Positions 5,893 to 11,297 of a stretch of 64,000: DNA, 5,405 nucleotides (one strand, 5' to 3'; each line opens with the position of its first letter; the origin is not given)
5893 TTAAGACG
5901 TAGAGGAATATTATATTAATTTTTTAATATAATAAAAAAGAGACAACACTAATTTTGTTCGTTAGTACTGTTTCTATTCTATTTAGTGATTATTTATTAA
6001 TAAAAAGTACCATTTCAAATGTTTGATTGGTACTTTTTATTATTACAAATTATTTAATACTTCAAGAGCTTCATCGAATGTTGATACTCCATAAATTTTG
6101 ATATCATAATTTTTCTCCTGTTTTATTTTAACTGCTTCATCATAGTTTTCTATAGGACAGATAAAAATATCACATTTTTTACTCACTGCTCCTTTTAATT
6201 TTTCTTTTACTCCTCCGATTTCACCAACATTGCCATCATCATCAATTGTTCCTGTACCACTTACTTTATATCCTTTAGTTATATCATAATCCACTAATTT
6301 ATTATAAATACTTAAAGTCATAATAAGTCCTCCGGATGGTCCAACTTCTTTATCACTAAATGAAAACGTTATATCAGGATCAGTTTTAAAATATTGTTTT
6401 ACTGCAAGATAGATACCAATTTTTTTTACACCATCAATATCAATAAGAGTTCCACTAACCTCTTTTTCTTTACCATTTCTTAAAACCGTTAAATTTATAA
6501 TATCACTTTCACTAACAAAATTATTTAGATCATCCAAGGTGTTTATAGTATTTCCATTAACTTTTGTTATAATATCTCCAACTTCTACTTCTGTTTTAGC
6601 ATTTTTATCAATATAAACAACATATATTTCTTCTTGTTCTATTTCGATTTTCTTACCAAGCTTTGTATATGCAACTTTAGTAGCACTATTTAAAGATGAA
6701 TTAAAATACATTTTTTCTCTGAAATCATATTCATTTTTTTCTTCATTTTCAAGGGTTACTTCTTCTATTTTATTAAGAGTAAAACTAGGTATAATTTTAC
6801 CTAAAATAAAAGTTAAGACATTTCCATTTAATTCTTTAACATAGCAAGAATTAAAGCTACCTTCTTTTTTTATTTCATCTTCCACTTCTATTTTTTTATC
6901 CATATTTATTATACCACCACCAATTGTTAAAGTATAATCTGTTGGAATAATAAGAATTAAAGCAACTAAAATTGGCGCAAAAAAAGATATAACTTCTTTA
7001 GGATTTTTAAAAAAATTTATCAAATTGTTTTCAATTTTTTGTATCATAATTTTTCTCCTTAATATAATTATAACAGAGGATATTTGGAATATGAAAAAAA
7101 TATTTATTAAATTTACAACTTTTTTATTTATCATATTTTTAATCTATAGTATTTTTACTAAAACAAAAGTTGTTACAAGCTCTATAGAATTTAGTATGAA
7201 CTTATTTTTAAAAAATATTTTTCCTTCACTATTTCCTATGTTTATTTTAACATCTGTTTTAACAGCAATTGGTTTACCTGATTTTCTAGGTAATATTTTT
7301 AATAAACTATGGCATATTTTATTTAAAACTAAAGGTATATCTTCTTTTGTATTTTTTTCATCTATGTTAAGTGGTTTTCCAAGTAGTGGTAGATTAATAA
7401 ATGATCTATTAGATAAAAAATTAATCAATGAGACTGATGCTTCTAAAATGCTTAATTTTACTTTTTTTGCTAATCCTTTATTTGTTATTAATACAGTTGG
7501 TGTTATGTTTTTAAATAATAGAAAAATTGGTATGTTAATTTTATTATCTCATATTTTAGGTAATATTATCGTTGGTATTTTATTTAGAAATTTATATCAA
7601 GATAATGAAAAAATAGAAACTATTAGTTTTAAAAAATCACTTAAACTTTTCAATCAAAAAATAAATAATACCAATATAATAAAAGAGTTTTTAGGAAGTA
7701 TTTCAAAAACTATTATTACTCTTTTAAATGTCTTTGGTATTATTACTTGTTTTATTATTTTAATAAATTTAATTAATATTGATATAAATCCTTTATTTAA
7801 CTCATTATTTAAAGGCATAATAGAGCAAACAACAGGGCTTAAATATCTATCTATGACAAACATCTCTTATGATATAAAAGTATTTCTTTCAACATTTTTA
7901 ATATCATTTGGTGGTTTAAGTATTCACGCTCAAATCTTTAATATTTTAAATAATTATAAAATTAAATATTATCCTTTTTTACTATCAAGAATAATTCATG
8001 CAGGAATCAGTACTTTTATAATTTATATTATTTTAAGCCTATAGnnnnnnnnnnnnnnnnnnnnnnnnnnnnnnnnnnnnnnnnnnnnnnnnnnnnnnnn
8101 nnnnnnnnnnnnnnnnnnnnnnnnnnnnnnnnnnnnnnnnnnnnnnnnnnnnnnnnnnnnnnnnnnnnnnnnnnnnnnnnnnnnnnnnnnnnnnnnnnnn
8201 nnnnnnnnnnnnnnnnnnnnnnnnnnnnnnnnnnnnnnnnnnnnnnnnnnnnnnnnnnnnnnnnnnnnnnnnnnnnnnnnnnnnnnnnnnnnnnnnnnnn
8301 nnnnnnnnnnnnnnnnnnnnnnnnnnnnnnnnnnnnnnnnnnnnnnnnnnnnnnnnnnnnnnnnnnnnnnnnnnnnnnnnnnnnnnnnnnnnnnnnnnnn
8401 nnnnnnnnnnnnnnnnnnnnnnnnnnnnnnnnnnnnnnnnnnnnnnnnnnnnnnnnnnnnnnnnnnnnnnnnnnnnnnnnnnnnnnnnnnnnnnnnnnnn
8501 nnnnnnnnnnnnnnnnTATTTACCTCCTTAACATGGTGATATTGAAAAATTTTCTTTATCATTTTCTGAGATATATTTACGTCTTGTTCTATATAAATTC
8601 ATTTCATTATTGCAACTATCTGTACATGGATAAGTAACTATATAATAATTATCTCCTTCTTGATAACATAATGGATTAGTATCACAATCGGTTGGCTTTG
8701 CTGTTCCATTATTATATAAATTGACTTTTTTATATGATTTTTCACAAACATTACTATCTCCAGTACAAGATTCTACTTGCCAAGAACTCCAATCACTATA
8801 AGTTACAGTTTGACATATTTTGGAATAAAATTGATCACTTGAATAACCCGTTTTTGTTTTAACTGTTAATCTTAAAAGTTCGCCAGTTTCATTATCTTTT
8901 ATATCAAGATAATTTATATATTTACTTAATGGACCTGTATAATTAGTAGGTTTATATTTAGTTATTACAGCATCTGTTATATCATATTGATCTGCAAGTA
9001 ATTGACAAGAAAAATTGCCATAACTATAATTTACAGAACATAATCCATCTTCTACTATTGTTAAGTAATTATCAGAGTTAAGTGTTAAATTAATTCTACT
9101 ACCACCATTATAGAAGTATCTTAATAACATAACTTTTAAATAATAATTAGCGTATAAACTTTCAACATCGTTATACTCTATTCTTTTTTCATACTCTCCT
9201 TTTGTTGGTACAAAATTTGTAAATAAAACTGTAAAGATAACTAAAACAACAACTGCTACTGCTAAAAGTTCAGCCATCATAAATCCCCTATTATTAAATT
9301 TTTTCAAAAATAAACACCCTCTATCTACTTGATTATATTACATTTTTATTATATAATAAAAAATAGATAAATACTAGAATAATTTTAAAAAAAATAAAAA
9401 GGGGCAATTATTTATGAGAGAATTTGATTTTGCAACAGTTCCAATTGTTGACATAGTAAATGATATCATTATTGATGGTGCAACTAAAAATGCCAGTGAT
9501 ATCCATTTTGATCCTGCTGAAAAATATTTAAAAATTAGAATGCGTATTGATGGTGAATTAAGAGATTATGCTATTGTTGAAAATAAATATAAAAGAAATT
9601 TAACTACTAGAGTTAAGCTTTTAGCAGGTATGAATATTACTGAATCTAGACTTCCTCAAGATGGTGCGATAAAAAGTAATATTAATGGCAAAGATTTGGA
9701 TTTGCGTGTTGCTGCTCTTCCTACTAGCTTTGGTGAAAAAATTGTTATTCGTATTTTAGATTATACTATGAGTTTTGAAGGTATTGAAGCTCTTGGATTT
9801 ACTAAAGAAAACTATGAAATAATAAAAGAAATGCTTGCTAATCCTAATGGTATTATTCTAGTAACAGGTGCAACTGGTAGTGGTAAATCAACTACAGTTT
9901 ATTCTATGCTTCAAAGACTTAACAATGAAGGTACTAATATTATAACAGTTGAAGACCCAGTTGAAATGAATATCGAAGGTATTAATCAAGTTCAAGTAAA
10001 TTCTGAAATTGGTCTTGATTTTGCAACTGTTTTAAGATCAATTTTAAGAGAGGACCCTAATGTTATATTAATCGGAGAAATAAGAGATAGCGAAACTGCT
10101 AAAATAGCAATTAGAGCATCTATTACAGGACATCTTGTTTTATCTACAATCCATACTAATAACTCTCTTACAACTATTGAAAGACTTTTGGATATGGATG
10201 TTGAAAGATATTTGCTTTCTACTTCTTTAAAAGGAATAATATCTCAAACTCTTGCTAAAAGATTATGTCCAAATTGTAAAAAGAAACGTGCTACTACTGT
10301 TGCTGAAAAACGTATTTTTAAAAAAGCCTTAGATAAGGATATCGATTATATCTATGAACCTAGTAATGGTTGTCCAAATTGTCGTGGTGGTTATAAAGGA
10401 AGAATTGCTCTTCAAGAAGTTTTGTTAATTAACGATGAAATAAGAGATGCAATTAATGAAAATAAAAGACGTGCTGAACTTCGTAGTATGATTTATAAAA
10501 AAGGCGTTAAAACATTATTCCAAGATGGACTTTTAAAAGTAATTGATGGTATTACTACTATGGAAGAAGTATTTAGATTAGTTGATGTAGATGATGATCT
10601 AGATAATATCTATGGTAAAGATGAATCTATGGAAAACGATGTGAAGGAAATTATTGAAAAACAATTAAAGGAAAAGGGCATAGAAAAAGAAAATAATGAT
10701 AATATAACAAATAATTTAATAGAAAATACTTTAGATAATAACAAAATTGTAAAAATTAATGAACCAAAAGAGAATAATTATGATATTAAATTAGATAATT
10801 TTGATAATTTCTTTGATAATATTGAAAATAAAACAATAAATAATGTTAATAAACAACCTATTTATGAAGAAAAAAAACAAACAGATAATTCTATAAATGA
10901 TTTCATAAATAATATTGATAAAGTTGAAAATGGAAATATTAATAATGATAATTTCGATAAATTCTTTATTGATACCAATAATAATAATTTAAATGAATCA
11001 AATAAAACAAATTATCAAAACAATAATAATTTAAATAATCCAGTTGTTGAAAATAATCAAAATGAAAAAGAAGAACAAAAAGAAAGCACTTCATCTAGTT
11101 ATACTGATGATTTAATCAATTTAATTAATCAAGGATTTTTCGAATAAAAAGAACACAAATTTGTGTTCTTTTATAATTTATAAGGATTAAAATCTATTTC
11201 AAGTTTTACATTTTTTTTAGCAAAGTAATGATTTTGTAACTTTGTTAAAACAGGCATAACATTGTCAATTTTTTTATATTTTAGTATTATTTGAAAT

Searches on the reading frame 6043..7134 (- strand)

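Call 36: search_protein_families(library=ncbifam, proteins=[window:6043-7134:-], max_evalue=0.001)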
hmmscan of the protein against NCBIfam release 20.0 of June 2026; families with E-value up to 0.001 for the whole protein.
window:6043-7134:- (363 aa): 10 families
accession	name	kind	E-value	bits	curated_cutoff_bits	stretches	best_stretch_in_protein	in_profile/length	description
NF041438.1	SepM_fam_S16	equivalog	3.5e-45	154.5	200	1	48-340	6-303/340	SepM family pheromone-processing serine protease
TIGR02902.1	spore_lonB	equivalog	3.9e-10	39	723.3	1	253-359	427-529/531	ATP-dependent protease LonB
TIGR02903.1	spore_lon_C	equivalog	4.3e-07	28.8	678.8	1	265-359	525-613/615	Lon family ATP-dependent protease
TIGR00763.1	lon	equivalog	3.1e-06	25.9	608.05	1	265-358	701-792/795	endopeptidase La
TIGR02037.1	degP_htrA_DO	subfamily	5.9e-06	25.5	416.2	1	179-230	273-327/434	Do family serine endopeptidase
TIGR02860.1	spore_IV_B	equivalog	2.1e-05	23.7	305.25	1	179-243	127-195/402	SpoIVB peptidase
TIGR00764.1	lon_rel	equivalog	2.8e-05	22.9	516.6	1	251-359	485-591/608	ATP-dependent protease LonB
NF008053.0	PRK10787.1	equivalog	6.2e-05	21.2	891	1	263-359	675-769/784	endopeptidase La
NF041199.1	trx7_PDZ_seleno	equivalog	0.00023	20.2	300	1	148-227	302-387/390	Trx7/PDZ domain-containing (seleno)protein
NF041521.1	HhoA_HhoB_HtrA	equivalog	0.00085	18.7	450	0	161-226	255-327/335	HhoA/HhoB/HtrA family serine endopeptidase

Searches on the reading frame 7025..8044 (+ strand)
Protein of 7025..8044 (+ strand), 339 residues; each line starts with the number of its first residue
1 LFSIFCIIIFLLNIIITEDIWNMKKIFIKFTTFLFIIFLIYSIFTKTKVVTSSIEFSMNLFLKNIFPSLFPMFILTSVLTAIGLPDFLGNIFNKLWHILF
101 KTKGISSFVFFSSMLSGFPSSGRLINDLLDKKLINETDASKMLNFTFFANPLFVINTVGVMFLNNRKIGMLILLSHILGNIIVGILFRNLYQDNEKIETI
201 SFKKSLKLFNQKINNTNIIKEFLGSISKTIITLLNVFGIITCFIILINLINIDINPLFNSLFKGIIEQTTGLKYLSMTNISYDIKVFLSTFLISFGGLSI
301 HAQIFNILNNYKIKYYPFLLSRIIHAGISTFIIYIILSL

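Call 36: search_protein_families(library=ncbifam, proteins=[window:7025-8044:+], max_evalue=0.001)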
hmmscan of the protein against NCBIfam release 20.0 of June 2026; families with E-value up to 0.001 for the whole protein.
window:7025-8044:+ (339 aa): 2 families
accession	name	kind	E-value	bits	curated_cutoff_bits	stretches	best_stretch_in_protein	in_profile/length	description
TIGR02871.1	spore_ylbJ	equivalog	1.9e-54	185.1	304.65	1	31-336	4-322/363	sporulation integral membrane protein YlbJ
NF007811.0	PRK10519.1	equivalog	0.00055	19.5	111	1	60-177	25-142/155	hypothetical protein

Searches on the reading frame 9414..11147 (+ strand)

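Call 36: search_protein_families(library=ncbifam, proteins=[window:9414-11147:+], max_evalue=0.001)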
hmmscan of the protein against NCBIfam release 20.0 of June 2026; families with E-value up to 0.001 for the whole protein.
window:9414-11147:+ (577 aa): 18 families
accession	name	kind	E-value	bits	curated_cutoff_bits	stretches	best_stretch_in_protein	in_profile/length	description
TIGR02533.1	type_II_gspE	equivalog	1.2e-143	479.3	630.25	1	9-389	107-485/486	type II secretion system ATPase GspE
TIGR02538.1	type_IV_pilB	equivalog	3.2e-136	455.2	675.65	1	9-388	179-560/564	type IV-A pilus assembly ATPase PilB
NF007755.0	PRK10436.1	equivalog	1.5e-128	429.4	617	1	9-392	83-461/465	type II secretion system protein GspE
NF053534.1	T4PilAsmATPsTfpB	equivalog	5.5e-118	394.9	850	1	10-390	200-582/584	type IV pilus assembly ATPase TfpB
NF041000.1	ATPase_ComGA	equivalog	1.5e-79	266.7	300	1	17-282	2-266/267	competence type IV pilus ATPase ComGA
TIGR01420.1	pilT_fam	subfamily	2.6e-52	178.2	319.1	1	16-284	3-271/343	PilT/PilU family type 4a pilus ATPase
TIGR02525.1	plasmid_TraJ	equivalog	5.1e-25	88.2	368.3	1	138-285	143-298/372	plasmid transfer ATPase TraJ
TIGR02524.1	dot_icm_DotB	equivalog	6.2e-23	81.6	463.3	1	137-303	126-302/358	Dot/Icm type IV secretion system ATPase DotB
TIGR02782.1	TrbB_P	equivalog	3.9e-18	65.8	304.55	1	129-261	121-255/303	P-type conjugative transfer ATPase TrbB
NF010469.0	PRK13894.1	subfamily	6.4e-16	58.6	508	1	124-259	129-265/320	conjugal transfer ATPase TrbB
TIGR02788.1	VirB11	equivalog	1.5e-15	57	249.95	1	136-262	136-266/308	P-type DNA transfer ATPase VirB11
NF058587.1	archaellum_moto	equivalog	2.9e-15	56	550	1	147-259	277-394/527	archaellum flagellar ATPase motor FlaI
TIGR03819.1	heli_sec_ATPase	hypoth_equivalog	1.1e-13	51.1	373.15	1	53-254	89-293/340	TadA family conjugal transfer-associated ATPase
NF010407.0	PRK13833.1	subfamily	3.3e-13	49.8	499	1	130-263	130-264/323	conjugal transfer protein TrbB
NF010425.0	PRK13851.1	equivalog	5.2e-09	35.4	461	1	147-260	164-282/344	type IV secretion system protein VirB11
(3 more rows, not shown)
